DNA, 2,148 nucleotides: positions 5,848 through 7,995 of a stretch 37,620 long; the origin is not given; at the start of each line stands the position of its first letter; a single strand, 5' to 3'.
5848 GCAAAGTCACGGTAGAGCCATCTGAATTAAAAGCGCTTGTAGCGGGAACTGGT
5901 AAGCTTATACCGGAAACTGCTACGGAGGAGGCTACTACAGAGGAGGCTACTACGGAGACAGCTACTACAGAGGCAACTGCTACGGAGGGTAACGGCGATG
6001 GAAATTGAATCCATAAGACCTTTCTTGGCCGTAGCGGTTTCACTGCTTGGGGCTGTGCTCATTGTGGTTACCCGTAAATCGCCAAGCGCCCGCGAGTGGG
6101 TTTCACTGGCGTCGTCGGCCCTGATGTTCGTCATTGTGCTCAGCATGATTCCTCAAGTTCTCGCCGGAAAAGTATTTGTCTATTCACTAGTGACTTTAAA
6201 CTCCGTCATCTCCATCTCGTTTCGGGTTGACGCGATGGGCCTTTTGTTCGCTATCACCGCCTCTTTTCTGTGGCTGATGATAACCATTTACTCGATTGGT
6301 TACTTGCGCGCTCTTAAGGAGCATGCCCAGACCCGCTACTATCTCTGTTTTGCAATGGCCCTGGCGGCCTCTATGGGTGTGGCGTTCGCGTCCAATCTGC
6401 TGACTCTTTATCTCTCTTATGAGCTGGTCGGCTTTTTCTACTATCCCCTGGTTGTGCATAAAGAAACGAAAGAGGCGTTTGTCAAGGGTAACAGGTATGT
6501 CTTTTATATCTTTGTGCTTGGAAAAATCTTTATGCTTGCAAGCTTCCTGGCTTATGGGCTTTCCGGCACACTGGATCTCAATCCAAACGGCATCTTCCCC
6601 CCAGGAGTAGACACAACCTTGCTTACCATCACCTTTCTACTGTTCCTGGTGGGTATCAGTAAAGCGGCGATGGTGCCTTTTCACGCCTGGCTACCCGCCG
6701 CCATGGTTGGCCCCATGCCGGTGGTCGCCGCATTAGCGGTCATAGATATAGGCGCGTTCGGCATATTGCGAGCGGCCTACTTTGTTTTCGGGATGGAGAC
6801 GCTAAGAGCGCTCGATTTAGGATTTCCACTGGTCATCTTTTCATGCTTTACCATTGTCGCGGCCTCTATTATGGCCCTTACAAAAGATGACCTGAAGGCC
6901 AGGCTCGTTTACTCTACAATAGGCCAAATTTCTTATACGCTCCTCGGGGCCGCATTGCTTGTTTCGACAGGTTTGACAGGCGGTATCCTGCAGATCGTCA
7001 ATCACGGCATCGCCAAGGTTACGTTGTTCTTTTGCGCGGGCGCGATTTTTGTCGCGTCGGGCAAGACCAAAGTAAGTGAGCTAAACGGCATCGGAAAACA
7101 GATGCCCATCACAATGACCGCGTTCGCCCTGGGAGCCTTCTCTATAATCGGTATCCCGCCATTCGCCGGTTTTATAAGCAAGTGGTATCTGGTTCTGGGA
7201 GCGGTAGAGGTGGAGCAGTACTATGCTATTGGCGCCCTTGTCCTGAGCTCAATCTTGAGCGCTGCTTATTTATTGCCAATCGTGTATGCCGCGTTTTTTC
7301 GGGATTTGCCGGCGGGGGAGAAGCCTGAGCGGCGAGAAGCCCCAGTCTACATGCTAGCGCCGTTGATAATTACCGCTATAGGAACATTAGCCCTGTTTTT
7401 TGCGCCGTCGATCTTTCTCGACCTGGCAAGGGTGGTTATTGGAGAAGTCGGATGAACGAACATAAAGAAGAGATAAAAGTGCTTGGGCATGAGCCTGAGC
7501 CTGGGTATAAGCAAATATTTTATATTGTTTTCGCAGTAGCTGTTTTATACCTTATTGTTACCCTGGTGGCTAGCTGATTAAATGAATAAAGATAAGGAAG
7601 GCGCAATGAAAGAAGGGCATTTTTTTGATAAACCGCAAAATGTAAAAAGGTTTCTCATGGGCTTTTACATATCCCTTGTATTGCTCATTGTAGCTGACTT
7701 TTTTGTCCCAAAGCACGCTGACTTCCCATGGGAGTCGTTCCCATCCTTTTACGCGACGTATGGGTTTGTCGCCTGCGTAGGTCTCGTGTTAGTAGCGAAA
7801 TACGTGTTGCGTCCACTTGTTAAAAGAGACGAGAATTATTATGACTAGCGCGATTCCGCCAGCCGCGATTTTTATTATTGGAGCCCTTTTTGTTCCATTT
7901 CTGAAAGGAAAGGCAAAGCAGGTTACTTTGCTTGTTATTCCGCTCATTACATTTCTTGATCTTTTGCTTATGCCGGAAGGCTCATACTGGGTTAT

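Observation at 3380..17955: Candidate undescribed membrane respiratory module: bd-like heme b/c subunit + two antiporter-like subunits + triheme-c/EB_dh subunit + cytochromes c + Rieske-less cytochrome b/c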

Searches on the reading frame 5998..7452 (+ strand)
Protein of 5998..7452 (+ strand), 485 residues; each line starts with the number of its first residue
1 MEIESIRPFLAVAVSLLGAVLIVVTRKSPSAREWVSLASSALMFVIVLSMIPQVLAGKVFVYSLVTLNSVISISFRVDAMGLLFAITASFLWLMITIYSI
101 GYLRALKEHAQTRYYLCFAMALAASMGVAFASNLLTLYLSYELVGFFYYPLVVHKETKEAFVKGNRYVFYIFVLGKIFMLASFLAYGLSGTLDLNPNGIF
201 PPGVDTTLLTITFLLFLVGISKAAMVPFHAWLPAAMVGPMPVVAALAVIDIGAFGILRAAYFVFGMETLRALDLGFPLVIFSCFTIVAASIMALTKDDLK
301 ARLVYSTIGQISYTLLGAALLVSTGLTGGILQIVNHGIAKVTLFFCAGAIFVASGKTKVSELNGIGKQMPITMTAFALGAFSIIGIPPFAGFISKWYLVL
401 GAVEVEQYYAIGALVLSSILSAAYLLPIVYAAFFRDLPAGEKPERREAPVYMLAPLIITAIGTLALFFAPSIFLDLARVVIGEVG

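Call 4: search_protein_families(library=pfam, proteins=[window:5998-7452:+], max_evalue=0.01)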
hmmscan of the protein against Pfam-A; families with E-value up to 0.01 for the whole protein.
window:5998-7452:+ (485 aa): 2 families
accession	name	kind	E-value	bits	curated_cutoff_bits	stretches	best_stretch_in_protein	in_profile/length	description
PF00361.26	Proton_antipo_M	-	1.6e-45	156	21.5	1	131-420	1-293/294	NADH:quinone oxidoreductase/Mrp antiporter, TM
PF00662.26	Proton_antipo_N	-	5.1e-06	26.7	24.5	1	70-115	8-51/51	NADH-Ubiquinone oxidoreductase (complex I), chain 5 N-terminus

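Call 7: search_protein_families(library=ncbifam, proteins=[window:5998-7452:+], max_evalue=1)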
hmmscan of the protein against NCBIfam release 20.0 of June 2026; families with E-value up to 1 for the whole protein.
window:5998-7452:+ (485 aa): 69 families (the best 25 are shown)
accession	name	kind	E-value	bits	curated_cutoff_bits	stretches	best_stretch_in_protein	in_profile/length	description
NF006236.0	PRK08375.1-1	equivalog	1.1e-163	545.7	663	1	3-481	4-492/493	putative monovalent cation/H+ antiporter subunit D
NF005561.0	PRK07234.1-1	equivalog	7.7e-134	447.5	718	1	2-435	3-441/569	putative monovalent cation/H+ antiporter subunit D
NF005140.0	PRK06589.1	equivalog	3.4e-89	299.9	470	1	11-474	16-481/489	putative monovalent cation/H+ antiporter subunit D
NF006419.0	PRK08668.1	equivalog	6.5e-58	196.9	617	1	13-479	9-476/613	NADH dehydrogenase subunit M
NF005097.0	PRK06525.1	equivalog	1.3e-53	182.4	430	1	11-461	8-466/480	hydrogenase 4 subunit D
NF006240.0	PRK08376.1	subfamily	6.4e-52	177.1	662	1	4-474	4-496/521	putative monovalent cation/H+ antiporter subunit D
NF009306.0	PRK12663.1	equivalog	1.9e-50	172.1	542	1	9-478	7-475/498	Na+/H+ antiporter subunit D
NF009305.0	PRK12662.1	equivalog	3e-49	168.1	700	1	8-465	6-471/492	putative monovalent cation/H+ antiporter subunit D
NF005141.0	PRK06590.1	equivalog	7.9e-49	167.1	556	1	10-465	7-463/615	NADH-quinone oxidoreductase subunit L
NF009287.0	PRK12647.1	equivalog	9.4e-49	166.6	937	1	9-473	4-470/773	putative monovalent cation/H+ antiporter subunit A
TIGR01972.1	NDH_I_M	subfamily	9.1e-48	163.1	263.8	1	11-478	4-476/486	NADH-quinone oxidoreductase subunit M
TIGR01974.1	NDH_I_L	subfamily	2e-46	159.2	407.5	1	10-465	5-474/630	NADH-quinone oxidoreductase subunit L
NF009288.0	PRK12648.1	equivalog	9.1e-46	156.4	1104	1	10-472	5-473/954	monovalent cation/H+ antiporter subunit A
NF009285.0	PRK12645.1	equivalog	1e-44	153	1028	1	11-473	7-496/804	Na+/H+ antiporter subunit A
NF005086.0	PRK06521.1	equivalog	8.8e-44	150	667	1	11-477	11-499/669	hydrogenase 4 subunit B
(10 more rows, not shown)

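Call 42: search_solved_structures(query=window:5998-7452:+, max_evalue=1e-10, show_alignments=3)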
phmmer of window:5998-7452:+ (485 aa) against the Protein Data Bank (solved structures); distinct sequences matched with E-value up to 1e-10: 67 (the best 60 are shown).
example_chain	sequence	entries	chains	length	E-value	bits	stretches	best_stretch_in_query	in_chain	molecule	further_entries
6cfw_H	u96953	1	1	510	1.2e-43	153.1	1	8-473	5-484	Monovalent cation/H+ antiporter subunit D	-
8e9g_L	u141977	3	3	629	2.3e-36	129.1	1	42-465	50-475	NADH-quinone oxidoreductase, L subunit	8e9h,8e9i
6u8y_H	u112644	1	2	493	6.2e-33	117.8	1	44-464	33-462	NADH dehydrogenase subunit N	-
6z16_A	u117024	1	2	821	3.3e-29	105.5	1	38-475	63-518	Multisubunit Na+/H+ antiporter, A subunit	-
6hum_F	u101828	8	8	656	1e-28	103.9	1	68-479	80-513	NADH dehydrogenase subunit 5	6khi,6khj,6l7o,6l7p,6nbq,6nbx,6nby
7qru_A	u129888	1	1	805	1.7e-28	103.1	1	32-472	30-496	Na+/H+ antiporter subunit A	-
7d3u_D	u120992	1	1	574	1.9e-28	103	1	10-434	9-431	Monovalent Na+/H+ antiporter subunit D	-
7eu3_F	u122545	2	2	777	3.7e-28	102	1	17-429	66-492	NAD(P)H-quinone oxidoreductase subunit F | NADH-plastoquinone oxidoreductase subunit 5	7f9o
7wff_F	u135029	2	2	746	2.1e-26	96.2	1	6-430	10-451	NAD(P)H-quinone oxidoreductase subunit 5, chloroplastic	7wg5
9grx_F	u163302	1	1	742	6.1e-26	94.8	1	6-430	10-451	NAD(P)H-quinone oxidoreductase subunit 5, chloroplastic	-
6u8y_X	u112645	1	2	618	1.7e-25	93.3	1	16-472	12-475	NADH dehydrogenase subunit M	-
7v2c_l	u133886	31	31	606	4.1e-24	88.7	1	38-434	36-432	NADH-ubiquinone oxidoreductase chain 5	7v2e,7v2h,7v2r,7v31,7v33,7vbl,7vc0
7v2d_l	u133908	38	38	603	4.2e-24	88.7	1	38-434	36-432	NADH-ubiquinone oxidoreductase chain 5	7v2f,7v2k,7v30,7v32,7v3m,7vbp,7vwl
5gpn_j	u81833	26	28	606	4.5e-24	88.6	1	40-434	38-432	NADH-ubiquinone oxidoreductase chain 5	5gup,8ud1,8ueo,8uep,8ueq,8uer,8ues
6tjv_D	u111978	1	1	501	1e-23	87.4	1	14-431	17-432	NADH dehydrogenase subunit 4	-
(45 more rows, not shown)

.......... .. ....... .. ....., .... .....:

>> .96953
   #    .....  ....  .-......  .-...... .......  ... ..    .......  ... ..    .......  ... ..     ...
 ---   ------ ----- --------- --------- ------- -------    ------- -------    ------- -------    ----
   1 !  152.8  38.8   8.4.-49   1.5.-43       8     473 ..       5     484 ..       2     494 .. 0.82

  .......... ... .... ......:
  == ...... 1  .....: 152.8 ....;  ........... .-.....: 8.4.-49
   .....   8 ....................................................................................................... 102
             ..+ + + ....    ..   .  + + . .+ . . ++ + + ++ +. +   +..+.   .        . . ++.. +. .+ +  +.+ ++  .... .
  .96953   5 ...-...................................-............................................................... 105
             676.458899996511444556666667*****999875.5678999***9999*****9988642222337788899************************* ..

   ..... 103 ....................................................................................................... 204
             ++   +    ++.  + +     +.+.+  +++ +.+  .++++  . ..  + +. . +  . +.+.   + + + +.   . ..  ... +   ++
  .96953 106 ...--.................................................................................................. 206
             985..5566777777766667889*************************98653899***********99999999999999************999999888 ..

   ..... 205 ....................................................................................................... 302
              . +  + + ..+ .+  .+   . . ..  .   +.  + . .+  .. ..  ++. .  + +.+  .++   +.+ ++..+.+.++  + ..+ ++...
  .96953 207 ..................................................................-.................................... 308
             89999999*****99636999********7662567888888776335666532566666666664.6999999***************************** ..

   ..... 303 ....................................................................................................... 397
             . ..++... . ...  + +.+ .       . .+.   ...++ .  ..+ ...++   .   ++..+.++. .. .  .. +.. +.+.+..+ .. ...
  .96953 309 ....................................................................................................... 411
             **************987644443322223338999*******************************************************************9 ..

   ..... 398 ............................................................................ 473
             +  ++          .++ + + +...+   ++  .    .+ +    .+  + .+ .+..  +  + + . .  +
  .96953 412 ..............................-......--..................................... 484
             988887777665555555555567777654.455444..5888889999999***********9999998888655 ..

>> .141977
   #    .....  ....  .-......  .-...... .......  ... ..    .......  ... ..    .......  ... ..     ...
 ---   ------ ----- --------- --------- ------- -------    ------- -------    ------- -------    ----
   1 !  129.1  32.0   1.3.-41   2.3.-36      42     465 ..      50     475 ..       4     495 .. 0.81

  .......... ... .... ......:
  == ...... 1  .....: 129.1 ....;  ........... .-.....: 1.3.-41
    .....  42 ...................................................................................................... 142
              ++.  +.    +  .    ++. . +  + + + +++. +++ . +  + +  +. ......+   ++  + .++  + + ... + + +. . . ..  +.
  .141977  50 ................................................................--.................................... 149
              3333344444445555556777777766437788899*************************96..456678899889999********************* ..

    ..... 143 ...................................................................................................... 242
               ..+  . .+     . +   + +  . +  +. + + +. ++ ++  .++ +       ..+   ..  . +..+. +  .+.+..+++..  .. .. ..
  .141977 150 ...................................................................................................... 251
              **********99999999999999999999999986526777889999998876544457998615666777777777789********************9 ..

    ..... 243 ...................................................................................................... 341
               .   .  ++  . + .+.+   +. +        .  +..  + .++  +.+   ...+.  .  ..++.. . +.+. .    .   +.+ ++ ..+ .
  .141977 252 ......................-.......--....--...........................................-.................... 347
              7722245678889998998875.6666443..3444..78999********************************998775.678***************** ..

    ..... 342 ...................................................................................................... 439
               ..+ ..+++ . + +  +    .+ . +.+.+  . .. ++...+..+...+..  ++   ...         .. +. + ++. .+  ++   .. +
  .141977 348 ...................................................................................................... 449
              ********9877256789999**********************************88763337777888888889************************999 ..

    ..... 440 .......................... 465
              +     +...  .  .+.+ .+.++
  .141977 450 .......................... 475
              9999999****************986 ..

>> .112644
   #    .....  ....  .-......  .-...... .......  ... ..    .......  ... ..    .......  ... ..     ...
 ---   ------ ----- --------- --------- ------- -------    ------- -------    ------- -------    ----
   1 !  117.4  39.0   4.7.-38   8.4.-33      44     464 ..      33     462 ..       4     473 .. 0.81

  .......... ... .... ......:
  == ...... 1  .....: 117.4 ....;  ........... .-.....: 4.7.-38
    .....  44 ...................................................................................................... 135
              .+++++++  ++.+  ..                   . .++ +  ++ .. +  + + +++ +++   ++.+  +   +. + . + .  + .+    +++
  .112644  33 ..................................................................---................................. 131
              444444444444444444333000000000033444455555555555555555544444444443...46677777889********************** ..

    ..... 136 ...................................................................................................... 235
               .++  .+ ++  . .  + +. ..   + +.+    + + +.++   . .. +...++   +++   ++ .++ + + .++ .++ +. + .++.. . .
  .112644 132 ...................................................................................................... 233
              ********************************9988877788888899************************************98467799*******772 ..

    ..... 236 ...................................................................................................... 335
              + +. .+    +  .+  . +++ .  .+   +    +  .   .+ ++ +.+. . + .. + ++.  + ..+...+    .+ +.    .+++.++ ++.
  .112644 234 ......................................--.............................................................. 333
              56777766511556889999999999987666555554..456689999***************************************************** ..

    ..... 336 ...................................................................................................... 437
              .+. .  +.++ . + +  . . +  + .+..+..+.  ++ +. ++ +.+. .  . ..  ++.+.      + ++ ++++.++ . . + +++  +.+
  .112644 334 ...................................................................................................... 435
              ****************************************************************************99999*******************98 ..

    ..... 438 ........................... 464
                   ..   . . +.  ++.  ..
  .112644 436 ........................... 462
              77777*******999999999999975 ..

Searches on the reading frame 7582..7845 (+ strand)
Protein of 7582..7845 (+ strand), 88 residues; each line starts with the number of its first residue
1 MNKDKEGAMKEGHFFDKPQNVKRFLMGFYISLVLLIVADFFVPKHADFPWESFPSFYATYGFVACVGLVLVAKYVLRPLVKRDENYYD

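Call 4: search_protein_families(library=pfam, proteins=[window:7582-7845:+], max_evalue=0.01)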
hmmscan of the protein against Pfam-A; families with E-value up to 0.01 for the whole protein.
window:7582-7845:+ (88 aa): 0 families

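Call 7: search_protein_families(library=ncbifam, proteins=[window:7582-7845:+], max_evalue=1)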
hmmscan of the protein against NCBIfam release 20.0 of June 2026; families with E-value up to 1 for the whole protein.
window:7582-7845:+ (88 aa): 1 family
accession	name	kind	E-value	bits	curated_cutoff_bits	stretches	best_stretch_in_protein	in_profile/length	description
NF045903.1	CuHisKinLciSLeg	equivalog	0.059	12.8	700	1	20-55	60-95/357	copper-responsive two-component system sensor histidine kinase LciS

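Call 57: search_solved_structures(query=A3, max_evalue=10, show_alignments=1)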
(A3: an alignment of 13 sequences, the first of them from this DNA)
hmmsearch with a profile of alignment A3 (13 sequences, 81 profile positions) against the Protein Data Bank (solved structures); distinct sequences matched with E-value up to 10: 2.
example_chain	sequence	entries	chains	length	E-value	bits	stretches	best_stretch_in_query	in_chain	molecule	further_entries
6l85_A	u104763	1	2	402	0.017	18.5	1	9-81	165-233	Phosphate transporter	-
7yu3_R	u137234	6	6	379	8.4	9.9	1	44-71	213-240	Lysophosphatidic acid receptor 1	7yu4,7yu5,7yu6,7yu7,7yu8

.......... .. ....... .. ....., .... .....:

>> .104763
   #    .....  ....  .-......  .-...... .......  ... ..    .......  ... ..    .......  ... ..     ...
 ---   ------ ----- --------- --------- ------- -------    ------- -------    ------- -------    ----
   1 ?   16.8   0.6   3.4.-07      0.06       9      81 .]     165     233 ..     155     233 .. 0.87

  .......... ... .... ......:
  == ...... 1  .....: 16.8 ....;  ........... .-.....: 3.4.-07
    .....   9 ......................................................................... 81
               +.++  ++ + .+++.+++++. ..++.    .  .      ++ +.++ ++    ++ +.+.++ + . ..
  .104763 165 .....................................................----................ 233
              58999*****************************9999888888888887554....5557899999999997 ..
